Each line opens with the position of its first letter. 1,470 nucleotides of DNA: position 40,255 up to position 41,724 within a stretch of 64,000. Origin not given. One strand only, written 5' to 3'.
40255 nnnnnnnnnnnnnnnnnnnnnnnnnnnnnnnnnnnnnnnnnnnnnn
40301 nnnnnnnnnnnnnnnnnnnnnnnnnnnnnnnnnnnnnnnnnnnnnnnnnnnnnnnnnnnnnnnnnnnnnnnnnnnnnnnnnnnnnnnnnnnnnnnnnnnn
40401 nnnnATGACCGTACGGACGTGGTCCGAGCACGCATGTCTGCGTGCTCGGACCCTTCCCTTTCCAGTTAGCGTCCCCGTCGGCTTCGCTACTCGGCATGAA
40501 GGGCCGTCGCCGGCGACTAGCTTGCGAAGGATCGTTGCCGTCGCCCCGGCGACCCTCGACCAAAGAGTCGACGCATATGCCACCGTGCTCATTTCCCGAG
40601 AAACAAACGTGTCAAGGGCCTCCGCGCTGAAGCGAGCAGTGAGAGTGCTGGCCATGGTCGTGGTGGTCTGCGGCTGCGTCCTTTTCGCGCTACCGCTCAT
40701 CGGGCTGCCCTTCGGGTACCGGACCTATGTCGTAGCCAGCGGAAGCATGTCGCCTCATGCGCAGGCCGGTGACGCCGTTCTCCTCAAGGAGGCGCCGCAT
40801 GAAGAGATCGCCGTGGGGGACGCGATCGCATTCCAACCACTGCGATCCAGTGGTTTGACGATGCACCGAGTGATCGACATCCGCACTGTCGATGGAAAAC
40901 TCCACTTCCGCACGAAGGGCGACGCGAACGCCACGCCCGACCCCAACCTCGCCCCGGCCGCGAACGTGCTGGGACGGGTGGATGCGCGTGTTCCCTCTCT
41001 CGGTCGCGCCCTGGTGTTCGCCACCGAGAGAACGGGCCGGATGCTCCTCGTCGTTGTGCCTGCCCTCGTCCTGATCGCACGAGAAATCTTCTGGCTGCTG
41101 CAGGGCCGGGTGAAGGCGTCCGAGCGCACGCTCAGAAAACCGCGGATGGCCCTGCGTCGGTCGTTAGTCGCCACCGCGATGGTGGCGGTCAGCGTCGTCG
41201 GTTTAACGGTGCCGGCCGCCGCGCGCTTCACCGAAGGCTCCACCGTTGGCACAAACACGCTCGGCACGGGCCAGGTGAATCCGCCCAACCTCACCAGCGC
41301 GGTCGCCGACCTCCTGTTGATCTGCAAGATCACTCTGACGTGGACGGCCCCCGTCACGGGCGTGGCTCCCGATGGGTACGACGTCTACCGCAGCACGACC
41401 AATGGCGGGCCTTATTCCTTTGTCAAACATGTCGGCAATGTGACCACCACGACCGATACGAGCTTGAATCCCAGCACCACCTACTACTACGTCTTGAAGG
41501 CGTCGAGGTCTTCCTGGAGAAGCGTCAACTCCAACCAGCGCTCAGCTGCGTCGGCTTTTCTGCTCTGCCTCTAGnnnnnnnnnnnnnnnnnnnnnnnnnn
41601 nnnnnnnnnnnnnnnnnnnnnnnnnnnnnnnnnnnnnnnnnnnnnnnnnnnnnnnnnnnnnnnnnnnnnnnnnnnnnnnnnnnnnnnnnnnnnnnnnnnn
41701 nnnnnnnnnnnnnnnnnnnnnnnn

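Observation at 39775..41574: TasA-like fibre subunit followed by a SipW-type signal peptidase fused in frame to what looks like its own substrate (second SipW-class signal peptide plus FN3 domain)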

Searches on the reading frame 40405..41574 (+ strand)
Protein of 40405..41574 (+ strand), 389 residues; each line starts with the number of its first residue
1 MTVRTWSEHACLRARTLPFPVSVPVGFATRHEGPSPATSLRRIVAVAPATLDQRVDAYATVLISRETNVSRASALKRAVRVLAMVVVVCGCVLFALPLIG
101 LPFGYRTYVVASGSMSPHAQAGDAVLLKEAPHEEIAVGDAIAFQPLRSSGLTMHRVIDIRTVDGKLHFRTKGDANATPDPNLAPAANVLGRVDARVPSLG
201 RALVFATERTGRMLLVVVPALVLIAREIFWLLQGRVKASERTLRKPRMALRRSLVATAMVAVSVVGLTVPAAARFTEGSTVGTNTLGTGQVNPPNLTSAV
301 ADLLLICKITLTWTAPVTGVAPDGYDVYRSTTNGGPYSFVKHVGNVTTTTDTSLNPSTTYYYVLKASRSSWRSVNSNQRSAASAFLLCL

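Call 3: search_protein_families(library=pfam, proteins=[window:40405-41574:+], max_evalue=1)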
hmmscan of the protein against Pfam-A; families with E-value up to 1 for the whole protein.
window:40405-41574:+ (389 aa): 5 families
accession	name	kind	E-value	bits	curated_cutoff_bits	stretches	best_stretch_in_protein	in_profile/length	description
PF00041.27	fn3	-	0.00094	19.8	25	1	309-368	16-70/84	Fibronectin type III domain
PF10502.14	Peptidase_S26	-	0.0071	16.7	22.9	1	91-147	11-67/168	Signal peptidase, peptidase S26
PF16656.11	Pur_ac_phosph_N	-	0.045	14.8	30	1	337-374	55-88/93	Purple acid Phosphatase, N-terminal domain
PF25740.1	BNLF2a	-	0.12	12.7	27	1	47-96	6-54/60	EBV TAP inhibitor BNLF2a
PF05425.18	CopD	-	0.63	10.9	32.1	1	213-269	48-103/105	Copper resistance protein D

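Call 4: search_protein_families(library=ncbifam, proteins=[window:40405-41574:+], max_evalue=1)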
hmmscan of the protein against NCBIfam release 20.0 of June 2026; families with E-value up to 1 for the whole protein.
window:40405-41574:+ (389 aa): 5 families
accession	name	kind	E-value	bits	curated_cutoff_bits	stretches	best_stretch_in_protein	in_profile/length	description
TIGR02228.1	sigpep_I_arch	equivalog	8.5e-27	94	51.85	1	85-226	7-153/158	signal peptidase I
NF046067.1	SigPepSipWBacil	equivalog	1.1e-22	80.5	190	1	100-235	31-169/189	signal peptidase I SipW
NF041611.1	exoglucan_CbhB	equivalog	1e-05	23.8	1950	1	275-369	693-775/997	exoglucanase CbhB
TIGR02227.1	sigpep_I_bact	equivalog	0.00094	19.1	47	1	98-157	13-75/162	signal peptidase I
NF052428.1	DNABindDRA0282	PfamEq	0.0073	14.9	800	1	309-348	216-255/502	DRA0282 family DNA-binding protein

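Call 5: find_homologous_proteins(query=window:40609-41574:+, max_evalue=0.001)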
Query window:40609-41574:+ (321 aa): 107 proteins with E <= 0.001 among 8000 candidates.
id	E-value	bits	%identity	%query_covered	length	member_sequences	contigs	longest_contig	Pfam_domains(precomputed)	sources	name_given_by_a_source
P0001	1.8e-195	666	100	95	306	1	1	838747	-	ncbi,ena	-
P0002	1.9e-168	577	82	99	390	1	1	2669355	-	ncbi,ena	-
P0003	4.3e-168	576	83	99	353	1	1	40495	-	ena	-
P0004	8.8e-111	388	59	99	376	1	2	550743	-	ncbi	ncbi:MAG: signal peptidase I [Actinomycetota bacterium]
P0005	3.9e-108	380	56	100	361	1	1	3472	-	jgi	jgi:signal peptidase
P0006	5.7e-89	317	53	93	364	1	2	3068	-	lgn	-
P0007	1.5e-86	309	52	88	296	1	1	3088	-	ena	-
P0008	1.2e-85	306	49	98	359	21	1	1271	-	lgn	-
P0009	3.8e-82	294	52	89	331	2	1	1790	-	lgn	-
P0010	1.5e-79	286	47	91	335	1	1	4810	-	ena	-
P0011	7.1e-79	283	48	96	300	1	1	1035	-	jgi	jgi:signal peptidase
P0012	4.1e-48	182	39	92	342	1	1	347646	-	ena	-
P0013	4.1e-45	173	37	87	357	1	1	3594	-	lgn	-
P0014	2.0e-42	164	39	85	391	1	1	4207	-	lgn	-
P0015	1.9e-40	157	39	98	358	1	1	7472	-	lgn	-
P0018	5.3e-21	93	44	28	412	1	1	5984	PF16655.13,PF01108.24,PF25059.2,PF24489.2,PF25833.1,PF21910.3,PF00041.28,PF16656.12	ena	-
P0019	2.1e-20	92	35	96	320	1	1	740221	-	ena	-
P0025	3.5e-18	84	40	28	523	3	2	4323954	PF24517.3,PF25833.1,PF00041.28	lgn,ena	-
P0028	2.4e-16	78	41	23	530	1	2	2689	PF24489.2,PF25833.1,PF00041.28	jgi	jgi:cellulose 1,4-beta-cellobiosidase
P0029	8.2e-16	76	38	29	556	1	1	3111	PF01108.24,PF25059.2,PF25833.1,PF21910.3,PF09099.17,PF00041.28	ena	-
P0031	2.1e-15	75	48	18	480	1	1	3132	PF01108.24,PF25059.2,PF24489.2,PF25833.1,PF00041.28,PF16656.12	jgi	jgi:fibronectin type 3 domain-containing protein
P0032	1.1e-14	73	43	23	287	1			PF01108.24,PF25833.1,PF21910.3,PF00041.28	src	-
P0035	3.3e-14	71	45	24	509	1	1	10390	PF13385.14,PF24489.2,PF00041.28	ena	-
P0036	1.7e-13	69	43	23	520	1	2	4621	PF25833.1,PF00041.28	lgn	-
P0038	2.3e-13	68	47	24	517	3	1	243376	PF12891.14,PF24489.2,PF25833.1,PF00041.28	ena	-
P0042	1.5e-12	66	46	23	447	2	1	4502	PF13385.14,PF25833.1,PF00041.28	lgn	-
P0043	1.9e-12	65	51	23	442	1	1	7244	PF13385.14,PF00041.28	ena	-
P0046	7.3e-12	64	46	23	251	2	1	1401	PF00041.28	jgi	jgi:fibronectin type 3 domain-containing protein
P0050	1.6e-11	62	37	28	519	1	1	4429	PF25833.1,PF00041.28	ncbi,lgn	-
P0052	7.1e-11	60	41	23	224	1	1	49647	PF01108.24,PF25833.1,PF21910.3,PF00041.28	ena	-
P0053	8.7e-11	60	43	34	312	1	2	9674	-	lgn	-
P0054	1.0e-10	60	47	23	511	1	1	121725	PF24489.2,PF25833.1,PF00041.28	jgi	jgi:hypothetical protein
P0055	1.4e-10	59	50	23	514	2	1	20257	PF00041.28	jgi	jgi:hypothetical protein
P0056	4.5e-10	58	44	28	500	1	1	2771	PF01108.24,PF25833.1,PF00041.28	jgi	jgi:hypothetical protein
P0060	1.8e-9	56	39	23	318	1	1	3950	PF25833.1,PF21910.3,PF00041.28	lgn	-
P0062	3.0e-9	55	45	28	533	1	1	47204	PF25833.1,PF00041.28,PF15902.13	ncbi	-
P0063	4.2e-9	54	44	23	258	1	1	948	PF25833.1,PF00041.28,PF16656.12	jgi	jgi:cellulose 1,4-beta-cellobiosidase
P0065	6.0e-9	54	46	23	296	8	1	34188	PF25833.1,PF00041.28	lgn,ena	-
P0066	6.5e-9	54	43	28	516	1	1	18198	PF13385.14,PF25833.1,PF00041.28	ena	-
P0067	9.6e-9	53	45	22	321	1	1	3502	PF25833.1,PF00041.28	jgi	jgi:fibronectin type 3 domain-containing protein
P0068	1.1e-8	53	42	28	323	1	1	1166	PF01108.24,PF24489.2,PF25833.1,PF00041.28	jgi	jgi:hypothetical protein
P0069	1.5e-8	53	38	33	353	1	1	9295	-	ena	-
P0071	1.9e-8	52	48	23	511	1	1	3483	PF25833.1,PF00041.28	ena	-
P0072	3.6e-8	51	41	23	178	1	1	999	PF24489.2,PF25833.1,PF00041.28,PF16656.12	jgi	jgi:fibronectin type 3 domain-containing protein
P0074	5.3e-8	51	50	23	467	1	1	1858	PF00041.28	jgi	-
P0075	7.8e-8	50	42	23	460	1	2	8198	PF24328.3,PF09099.17,PF00041.28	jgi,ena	-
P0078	3.5e-7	48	42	24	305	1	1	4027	PF25788.3,PF25833.1,PF00041.28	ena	-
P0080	4.4e-7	48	49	17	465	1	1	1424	PF00041.28,PF00082.28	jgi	jgi:fibronectin type 3 domain-containing protein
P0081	4.6e-7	48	42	24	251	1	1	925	PF00041.28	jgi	jgi:cellulose 1,4-beta-cellobiosidase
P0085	1.1e-6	47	41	28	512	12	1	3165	PF01108.24,PF25833.1,PF00041.28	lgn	-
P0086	1.7e-6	46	38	23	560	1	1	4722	PF00041.28,PF15902.13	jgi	jgi:hypothetical protein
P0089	5.1e-6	44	50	16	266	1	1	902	PF25833.1,PF00041.28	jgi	jgi:fibronectin type 3 domain-containing protein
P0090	6.5e-6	44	42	31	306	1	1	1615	PF00041.28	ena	-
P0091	8.5e-6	44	41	29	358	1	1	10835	PF07691.18,PF12819.14,PF00041.28,PF11721.15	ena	-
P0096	2.9e-5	42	43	29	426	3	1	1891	PF00041.28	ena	-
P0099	8.2e-5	40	34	27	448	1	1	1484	PF00041.28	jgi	jgi:hypothetical protein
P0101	1.0e-4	40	45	24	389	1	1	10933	PF00041.28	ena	-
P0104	6.3e-4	37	49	22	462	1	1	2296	PF18416.7,PF00041.28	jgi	jgi:chitin-binding protein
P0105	7.5e-4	37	44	24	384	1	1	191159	PF18416.7,PF00041.28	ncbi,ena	-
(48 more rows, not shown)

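Call 8: find_encoding_contigs(protein=P0004, flank=6000, max_places=3)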
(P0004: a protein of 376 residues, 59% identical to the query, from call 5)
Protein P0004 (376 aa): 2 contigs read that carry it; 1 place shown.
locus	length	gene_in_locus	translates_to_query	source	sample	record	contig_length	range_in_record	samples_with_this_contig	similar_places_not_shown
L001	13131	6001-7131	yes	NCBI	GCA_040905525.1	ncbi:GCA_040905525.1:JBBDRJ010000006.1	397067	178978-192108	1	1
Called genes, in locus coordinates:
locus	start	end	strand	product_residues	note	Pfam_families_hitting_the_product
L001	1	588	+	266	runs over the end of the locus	PF00106:adh_short, PF01370:Epimerase, PF08659:KR, PF13561:adh_short_C2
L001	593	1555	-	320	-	PF08240:ADH_N, PF00107:ADH_zinc_N, PF13602:ADH_zinc_N_2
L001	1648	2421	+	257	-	-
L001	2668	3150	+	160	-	PF10604:Polyketide_cyc2, PF03364:Polyketide_cyc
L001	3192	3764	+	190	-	PF02622:DUF179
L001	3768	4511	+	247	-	PF01553:Acyltransferase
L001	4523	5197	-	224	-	PF03737:RraA-like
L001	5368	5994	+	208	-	PF12389:Peptidase_M73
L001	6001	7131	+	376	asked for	-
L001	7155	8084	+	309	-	PF00005:ABC_tran, PF13304:AAA_21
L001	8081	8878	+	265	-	PF12679:ABC2_membrane_2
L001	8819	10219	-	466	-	PF00083:Sugar_tr, PF07690:MFS_1, PF05977:MFS_3 (faint), PF03137:OATP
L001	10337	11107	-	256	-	-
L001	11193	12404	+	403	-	PF02812:ELFV_dehydrog_N, PF00208:ELFV_dehydrog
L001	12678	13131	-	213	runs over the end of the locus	-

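Call 9: find_encoding_contigs(protein=P0012, flank=6000, max_places=3)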
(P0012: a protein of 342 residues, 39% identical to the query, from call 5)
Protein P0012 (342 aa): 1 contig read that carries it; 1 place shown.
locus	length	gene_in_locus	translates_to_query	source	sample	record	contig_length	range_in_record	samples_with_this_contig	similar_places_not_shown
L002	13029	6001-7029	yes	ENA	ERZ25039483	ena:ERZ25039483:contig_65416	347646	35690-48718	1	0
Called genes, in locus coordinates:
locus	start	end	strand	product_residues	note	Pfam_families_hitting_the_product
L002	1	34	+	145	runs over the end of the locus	PF09685:MamF_MmsF (weak)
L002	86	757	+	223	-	PF01625:PMSR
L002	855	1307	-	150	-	-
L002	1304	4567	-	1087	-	PF12419:DUF3670, PF00176:SNF2-rel_dom, PF00270:DEAD (weak), PF00271:Helicase_C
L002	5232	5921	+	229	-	PF12389:Peptidase_M73 (faint)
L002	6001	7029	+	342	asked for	-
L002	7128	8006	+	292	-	PF00561:Abhydrolase_1, PF12146:Hydrolase_4, PF12697:Abhydrolase_6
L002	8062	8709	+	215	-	PF03591:AzlC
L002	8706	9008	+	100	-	PF05437:AzlD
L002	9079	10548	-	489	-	PF00083:Sugar_tr, PF12832:MFS_1_like (faint), PF07690:MFS_1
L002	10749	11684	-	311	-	PF19328:DAP_DH_C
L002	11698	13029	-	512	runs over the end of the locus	PF01293:PEPCK_ATP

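Call 10: find_encoding_contigs(protein=P0019, flank=6000, max_places=3)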
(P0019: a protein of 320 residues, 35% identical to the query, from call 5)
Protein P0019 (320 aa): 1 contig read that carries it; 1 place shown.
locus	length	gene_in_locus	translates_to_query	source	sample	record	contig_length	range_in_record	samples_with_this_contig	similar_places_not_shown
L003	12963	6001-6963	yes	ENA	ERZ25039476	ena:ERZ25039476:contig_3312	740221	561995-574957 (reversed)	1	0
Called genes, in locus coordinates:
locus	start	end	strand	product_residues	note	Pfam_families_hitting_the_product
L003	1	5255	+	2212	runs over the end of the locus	-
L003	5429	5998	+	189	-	PF12389:Peptidase_M73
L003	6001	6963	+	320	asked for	-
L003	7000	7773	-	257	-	PF01144:CoA_trans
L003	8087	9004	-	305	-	PF01144:CoA_trans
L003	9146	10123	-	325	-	-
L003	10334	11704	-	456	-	PF00202:Aminotran_3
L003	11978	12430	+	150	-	PF13473:Cupredoxin_1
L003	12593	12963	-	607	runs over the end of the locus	PF00171:Aldedh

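Call 11: find_encoding_contigs(protein=P0002, flank=6000, max_places=2)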
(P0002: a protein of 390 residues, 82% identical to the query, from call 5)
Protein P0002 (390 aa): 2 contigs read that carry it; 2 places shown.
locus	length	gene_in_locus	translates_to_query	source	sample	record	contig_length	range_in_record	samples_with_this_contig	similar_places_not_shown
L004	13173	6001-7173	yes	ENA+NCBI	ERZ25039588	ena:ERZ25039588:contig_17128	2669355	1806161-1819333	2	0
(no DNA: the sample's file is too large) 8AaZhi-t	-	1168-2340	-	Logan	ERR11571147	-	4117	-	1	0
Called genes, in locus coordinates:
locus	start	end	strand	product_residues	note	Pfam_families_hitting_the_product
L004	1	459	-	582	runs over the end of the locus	PF05157:MshEN, PF00437:T2SSE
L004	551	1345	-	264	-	PF01738:DLH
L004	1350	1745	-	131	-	PF20795:DUF6841 (weak)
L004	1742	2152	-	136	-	PF10604:Polyketide_cyc2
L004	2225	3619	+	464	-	PF03007:WS_DGAT_cat, PF06974:WS_DGAT_C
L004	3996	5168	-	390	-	PF22660:RS_preATP-grasp-like, PF02786:CPSase_L_D2 (weak), PF01071:GARS_A (weak), PF02222:ATP-grasp, PF07478:Dala_Dala_lig_C, PF21244:PurT_C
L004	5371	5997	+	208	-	PF12389:Peptidase_M73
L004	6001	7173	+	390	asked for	-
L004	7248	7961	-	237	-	-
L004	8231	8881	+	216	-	PF02771:Acyl-CoA_dh_N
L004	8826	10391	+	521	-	PF00441:Acyl-CoA_dh_1, PF02771:Acyl-CoA_dh_N (weak), PF02770:Acyl-CoA_dh_M, PF00441:Acyl-CoA_dh_1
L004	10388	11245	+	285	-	PF13622:4HBT_3, PF20789:4HBT_3C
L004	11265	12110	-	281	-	PF00775:Dioxygenase_C (weak)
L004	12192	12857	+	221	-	PF00484:Pro_CA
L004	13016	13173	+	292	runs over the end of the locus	-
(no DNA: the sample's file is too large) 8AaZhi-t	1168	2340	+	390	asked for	-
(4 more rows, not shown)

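Call 12: find_encoding_contigs(protein=P0003, flank=6000, max_places=2)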
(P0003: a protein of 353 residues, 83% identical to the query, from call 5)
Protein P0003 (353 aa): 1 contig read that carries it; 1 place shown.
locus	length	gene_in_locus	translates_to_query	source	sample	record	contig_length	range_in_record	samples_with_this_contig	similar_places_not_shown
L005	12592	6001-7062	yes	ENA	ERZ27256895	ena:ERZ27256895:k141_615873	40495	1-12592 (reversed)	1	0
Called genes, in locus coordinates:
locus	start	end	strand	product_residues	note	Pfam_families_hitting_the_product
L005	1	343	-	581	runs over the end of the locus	PF05157:MshEN, PF00437:T2SSE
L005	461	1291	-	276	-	PF01738:DLH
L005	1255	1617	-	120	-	-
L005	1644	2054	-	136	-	PF10604:Polyketide_cyc2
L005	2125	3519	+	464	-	PF03007:WS_DGAT_cat, PF06974:WS_DGAT_C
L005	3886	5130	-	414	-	PF22660:RS_preATP-grasp-like, PF02222:ATP-grasp, PF07478:Dala_Dala_lig_C (faint), PF21244:PurT_C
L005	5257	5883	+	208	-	PF12389:Peptidase_M73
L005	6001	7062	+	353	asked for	-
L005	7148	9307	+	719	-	PF02771:Acyl-CoA_dh_N, PF00441:Acyl-CoA_dh_1, PF02771:Acyl-CoA_dh_N, PF02770:Acyl-CoA_dh_M, PF00441:Acyl-CoA_dh_1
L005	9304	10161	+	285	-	PF13622:4HBT_3, PF20789:4HBT_3C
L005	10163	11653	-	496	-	PF00989:PAS (faint), PF08448:PAS_4, PF13188:PAS_8 (faint), PF13426:PAS_9, PF08447:PAS_3 (weak), PF00512:HisKA (weak), PF13581:HATPase_c_2 (faint), PF02518:HATPase_c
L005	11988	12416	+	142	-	PF00484:Pro_CA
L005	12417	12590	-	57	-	?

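Call 13: find_encoding_contigs(protein=P0001, flank=3000, max_places=2)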
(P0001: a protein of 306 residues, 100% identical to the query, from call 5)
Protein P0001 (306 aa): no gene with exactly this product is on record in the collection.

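Call 18: find_encoding_contigs(protein=P0069, flank=8000, max_places=2)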
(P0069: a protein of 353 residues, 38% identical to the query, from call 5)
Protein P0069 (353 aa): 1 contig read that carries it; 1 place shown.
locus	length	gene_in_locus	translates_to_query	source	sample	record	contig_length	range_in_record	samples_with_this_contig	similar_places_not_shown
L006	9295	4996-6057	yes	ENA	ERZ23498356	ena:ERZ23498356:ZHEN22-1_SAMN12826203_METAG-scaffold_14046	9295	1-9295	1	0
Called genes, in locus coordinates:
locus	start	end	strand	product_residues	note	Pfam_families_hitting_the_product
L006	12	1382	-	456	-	PF05133:SPP1_portal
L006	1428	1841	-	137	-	PF13384:HTH_23 (faint)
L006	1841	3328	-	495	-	-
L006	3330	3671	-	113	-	-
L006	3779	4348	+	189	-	PF12389:Peptidase_M73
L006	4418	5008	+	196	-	-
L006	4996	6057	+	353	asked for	-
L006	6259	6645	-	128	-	-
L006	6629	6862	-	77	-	-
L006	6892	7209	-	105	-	-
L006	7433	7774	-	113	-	PF11969:DcpS_C, PF01230:HIT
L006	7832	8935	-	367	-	-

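Call 19: find_encoding_contigs(protein=P0053, flank=8000, max_places=2)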
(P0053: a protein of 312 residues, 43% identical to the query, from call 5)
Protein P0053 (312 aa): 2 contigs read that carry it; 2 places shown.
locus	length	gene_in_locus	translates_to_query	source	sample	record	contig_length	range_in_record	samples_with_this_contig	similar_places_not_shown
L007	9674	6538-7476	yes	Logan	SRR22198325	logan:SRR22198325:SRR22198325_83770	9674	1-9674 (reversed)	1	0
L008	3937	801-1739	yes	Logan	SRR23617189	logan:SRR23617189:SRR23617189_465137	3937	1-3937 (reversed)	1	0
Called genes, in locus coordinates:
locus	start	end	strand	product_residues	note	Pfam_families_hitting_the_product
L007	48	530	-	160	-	PF00072:Response_reg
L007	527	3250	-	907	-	PF05231:MASE1, PF03924:CHASE, PF00512:HisKA, PF02518:HATPase_c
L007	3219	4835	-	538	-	PF00027:cNMP_binding, PF13545:HTH_Crp_2, PF00072:Response_reg, PF00990:GGDEF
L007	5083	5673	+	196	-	PF12389:Peptidase_M73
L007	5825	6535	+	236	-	-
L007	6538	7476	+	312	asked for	-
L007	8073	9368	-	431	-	-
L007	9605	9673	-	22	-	?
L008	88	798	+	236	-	-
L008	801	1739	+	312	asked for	-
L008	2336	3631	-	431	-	-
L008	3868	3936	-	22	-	?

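Call 20: search_protein_families(library=ncbifam, proteins=[L006:4418-5008:+, L007:5825-6535:+, L006:3779-4348:+, L007:5083-5673:+, P0069, P0053], max_evalue=0.1)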
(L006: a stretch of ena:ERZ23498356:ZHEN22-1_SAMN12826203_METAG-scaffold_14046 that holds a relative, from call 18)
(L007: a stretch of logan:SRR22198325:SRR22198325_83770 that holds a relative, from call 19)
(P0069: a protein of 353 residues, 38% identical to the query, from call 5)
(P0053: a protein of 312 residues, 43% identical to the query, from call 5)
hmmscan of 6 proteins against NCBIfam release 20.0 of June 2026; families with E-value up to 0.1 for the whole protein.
L006:4418-5008:+ (196 aa): 2 families
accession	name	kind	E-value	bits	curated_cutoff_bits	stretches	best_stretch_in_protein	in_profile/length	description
NF046067.1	SigPepSipWBacil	equivalog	3.5e-18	65.8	190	1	18-180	8-167/189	signal peptidase I SipW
TIGR02228.1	sigpep_I_arch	equivalog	2.5e-15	56.7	51.85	1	31-174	13-154/158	signal peptidase I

L007:5825-6535:+ (236 aa): 3 families
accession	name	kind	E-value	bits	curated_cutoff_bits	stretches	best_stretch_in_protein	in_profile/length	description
NF046067.1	SigPepSipWBacil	equivalog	2e-20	73.2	190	1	17-161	14-159/189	signal peptidase I SipW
TIGR02228.1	sigpep_I_arch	equivalog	2.6e-19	69.7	51.85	1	15-159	4-150/158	signal peptidase I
TIGR02227.1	sigpep_I_bact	equivalog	0.00081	19.3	47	1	28-95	7-77/162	signal peptidase I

L006:3779-4348:+ (189 aa): 3 families
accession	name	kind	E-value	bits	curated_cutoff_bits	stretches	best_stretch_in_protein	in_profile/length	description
NF046066.1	BioflmMtrxTasA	equivalog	5.1e-07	29.4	450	1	11-134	11-132/264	biofilm matrix protein TasA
TIGR04088.1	cognate_SipW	domain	1.8e-06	27.9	19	1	10-43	2-34/34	SipW-dependent-type signal peptide-containing protein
TIGR04090.1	exp_by_SipW_IV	subfamily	0.0015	18.3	60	1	4-88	2-81/241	BsaA family SipW-dependent biofilm matrix protein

L007:5083-5673:+ (196 aa): 3 families
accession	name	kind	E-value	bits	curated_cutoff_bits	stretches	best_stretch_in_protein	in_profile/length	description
TIGR04090.1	exp_by_SipW_IV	subfamily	0.00081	19.2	60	1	21-92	5-72/241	BsaA family SipW-dependent biofilm matrix protein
NF046066.1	BioflmMtrxTasA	equivalog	0.00094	18.7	450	1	18-92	7-80/264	biofilm matrix protein TasA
NF008575.0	PRK11530.1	equivalog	0.036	13.5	158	1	85-127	76-117/183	hypothetical protein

P0069 (353 aa): 0 families

P0053 (312 aa): 0 families
